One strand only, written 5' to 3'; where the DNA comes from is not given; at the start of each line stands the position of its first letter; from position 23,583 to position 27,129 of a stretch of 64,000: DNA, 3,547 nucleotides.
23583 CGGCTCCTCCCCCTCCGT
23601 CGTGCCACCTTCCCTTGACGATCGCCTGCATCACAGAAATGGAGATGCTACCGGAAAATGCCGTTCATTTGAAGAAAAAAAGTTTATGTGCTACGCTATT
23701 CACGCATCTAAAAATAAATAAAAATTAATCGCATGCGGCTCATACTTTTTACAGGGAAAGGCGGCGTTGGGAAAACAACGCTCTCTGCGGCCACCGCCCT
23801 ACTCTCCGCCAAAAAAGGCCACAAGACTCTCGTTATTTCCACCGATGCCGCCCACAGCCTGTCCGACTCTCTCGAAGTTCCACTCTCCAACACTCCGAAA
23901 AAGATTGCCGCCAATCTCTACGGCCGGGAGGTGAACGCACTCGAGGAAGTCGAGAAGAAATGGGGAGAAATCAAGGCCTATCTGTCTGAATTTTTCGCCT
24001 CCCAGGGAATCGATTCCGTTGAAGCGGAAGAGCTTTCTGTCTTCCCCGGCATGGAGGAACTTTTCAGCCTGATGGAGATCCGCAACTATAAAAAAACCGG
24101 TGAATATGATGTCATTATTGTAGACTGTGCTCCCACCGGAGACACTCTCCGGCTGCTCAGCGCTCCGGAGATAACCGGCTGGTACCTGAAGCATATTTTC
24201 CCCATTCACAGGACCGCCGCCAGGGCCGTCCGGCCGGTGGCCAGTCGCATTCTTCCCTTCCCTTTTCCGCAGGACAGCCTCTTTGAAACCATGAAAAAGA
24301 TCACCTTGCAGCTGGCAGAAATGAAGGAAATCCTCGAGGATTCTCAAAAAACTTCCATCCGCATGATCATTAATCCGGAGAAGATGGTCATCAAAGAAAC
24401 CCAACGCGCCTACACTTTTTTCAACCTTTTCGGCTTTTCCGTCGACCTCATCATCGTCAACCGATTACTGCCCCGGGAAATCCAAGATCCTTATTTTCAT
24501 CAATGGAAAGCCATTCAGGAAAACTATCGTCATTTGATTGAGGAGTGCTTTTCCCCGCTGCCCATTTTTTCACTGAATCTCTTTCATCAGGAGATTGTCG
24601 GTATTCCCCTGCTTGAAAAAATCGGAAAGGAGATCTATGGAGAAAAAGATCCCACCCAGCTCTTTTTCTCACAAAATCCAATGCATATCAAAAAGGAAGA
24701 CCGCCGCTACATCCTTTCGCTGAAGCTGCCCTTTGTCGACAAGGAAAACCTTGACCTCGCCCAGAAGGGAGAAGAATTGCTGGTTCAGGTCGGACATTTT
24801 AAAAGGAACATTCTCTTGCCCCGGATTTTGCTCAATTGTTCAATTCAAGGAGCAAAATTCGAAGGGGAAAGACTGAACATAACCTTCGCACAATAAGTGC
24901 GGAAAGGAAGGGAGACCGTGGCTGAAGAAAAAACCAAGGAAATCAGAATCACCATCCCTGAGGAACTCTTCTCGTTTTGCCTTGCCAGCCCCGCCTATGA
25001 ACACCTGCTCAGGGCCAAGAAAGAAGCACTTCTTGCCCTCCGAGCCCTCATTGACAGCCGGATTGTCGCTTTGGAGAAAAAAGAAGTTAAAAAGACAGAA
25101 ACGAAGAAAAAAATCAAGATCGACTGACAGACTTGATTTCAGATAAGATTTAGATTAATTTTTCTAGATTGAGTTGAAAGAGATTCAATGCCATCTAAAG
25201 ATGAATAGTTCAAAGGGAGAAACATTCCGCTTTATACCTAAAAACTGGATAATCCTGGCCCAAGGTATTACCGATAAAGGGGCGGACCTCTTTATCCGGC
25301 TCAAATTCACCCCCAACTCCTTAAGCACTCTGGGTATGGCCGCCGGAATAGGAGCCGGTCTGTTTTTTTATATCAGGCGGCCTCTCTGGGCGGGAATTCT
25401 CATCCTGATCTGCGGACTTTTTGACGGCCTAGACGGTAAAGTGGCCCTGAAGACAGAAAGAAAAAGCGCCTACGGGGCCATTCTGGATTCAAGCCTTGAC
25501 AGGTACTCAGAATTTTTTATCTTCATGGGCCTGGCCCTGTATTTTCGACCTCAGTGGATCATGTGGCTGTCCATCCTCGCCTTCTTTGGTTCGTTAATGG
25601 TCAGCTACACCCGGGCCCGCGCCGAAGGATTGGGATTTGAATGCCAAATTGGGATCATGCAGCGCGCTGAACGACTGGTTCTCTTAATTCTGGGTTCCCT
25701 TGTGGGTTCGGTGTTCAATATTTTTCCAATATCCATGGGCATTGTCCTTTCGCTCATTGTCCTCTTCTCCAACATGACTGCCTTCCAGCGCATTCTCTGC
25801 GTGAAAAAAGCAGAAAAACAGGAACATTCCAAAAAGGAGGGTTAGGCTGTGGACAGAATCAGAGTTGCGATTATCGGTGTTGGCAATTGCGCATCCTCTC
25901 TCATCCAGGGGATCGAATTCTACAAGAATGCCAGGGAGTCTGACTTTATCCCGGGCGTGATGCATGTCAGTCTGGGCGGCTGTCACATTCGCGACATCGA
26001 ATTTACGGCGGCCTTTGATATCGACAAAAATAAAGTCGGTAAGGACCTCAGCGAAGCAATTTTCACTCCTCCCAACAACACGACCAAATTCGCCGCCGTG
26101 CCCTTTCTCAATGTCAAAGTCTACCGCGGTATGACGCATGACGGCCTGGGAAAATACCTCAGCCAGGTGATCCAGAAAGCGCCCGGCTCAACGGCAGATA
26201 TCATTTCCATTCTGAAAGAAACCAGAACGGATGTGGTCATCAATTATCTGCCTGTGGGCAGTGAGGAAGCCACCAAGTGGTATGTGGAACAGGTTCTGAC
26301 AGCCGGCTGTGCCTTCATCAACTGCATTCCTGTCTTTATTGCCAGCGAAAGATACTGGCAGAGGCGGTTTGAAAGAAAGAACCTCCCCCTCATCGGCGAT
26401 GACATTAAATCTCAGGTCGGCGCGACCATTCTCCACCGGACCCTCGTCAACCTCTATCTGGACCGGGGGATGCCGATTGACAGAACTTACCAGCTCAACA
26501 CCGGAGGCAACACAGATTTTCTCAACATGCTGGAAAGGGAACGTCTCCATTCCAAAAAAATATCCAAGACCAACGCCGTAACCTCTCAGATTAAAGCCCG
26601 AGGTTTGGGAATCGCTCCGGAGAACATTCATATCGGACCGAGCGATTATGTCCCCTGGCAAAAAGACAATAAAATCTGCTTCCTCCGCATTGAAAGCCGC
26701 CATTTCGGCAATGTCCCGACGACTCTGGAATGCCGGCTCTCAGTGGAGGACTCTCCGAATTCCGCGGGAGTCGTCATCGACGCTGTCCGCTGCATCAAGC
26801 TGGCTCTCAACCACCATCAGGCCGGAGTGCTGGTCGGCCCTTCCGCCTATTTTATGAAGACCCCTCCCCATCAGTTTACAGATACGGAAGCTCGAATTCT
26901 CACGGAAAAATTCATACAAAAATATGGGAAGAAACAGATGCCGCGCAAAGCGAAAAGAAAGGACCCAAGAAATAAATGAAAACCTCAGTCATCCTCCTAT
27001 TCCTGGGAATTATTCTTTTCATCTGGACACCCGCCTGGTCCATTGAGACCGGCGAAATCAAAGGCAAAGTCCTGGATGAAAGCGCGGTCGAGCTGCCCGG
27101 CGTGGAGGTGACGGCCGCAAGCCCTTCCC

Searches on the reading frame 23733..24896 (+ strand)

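Call 73: search_protein_families(library=pfam, proteins=[window:23733-24896:+], max_evalue=0.00001)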
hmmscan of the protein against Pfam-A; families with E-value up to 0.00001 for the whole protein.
window:23733-24896:+ (387 aa): 4 families
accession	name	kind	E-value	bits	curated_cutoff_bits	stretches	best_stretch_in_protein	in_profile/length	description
PF02374.21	ArsA_ATPase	-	5.3e-93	312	24.3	1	1-302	1-304/305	Anion-transporting ATPase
PF17886.7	ArsA_HSP20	-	8.7e-24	83.3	22.5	1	324-385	2-63/63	HSP20-like domain found in ArsA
PF13614.12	AAA_31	-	8.3e-12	45.8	27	1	6-139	7-132/177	AAA domain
PF01656.29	CbiA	-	3.1e-08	34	25.4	1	5-214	3-81/125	CobQ/CobB/MinD/ParA nucleotide binding domain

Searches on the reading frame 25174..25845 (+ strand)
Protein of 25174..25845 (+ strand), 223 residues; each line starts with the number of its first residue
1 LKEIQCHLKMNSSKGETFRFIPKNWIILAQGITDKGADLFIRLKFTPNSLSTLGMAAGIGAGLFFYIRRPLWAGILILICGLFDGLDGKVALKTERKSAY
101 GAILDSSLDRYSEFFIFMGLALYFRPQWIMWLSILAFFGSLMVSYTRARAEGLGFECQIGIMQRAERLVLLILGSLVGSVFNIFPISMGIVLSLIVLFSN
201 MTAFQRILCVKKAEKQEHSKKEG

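Call 73: search_protein_families(library=pfam, proteins=[window:25174-25845:+], max_evalue=0.00001)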
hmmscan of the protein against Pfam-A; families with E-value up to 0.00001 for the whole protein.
window:25174-25845:+ (223 aa): 1 family
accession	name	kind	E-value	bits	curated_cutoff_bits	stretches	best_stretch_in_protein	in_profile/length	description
PF01066.26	CDP-OH_P_transf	-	4.4e-14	53.6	22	1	46-176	3-132/152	CDP-alcohol phosphatidyltransferase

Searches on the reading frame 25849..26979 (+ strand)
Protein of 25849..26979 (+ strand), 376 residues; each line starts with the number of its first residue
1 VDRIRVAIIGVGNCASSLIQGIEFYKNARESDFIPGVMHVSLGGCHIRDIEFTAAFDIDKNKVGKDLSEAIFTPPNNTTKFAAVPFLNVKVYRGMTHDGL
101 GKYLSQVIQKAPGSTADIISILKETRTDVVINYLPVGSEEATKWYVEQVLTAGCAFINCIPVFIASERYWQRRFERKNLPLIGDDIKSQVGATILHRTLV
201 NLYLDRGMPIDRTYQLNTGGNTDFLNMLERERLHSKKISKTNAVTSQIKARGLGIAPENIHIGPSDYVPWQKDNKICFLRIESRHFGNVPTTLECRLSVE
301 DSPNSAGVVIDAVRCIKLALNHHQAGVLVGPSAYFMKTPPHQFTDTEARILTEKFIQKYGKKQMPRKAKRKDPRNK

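Call 73: search_protein_families(library=pfam, proteins=[window:25849-26979:+], max_evalue=0.00001)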
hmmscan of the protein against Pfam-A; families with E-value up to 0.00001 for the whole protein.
window:25849-26979:+ (376 aa): 1 family
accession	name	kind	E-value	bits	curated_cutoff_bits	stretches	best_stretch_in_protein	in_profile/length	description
PF01658.22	Inos-1-P_synth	-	6.3e-34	116.8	27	1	191-302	1-107/107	Myo-inositol-1-phosphate synthase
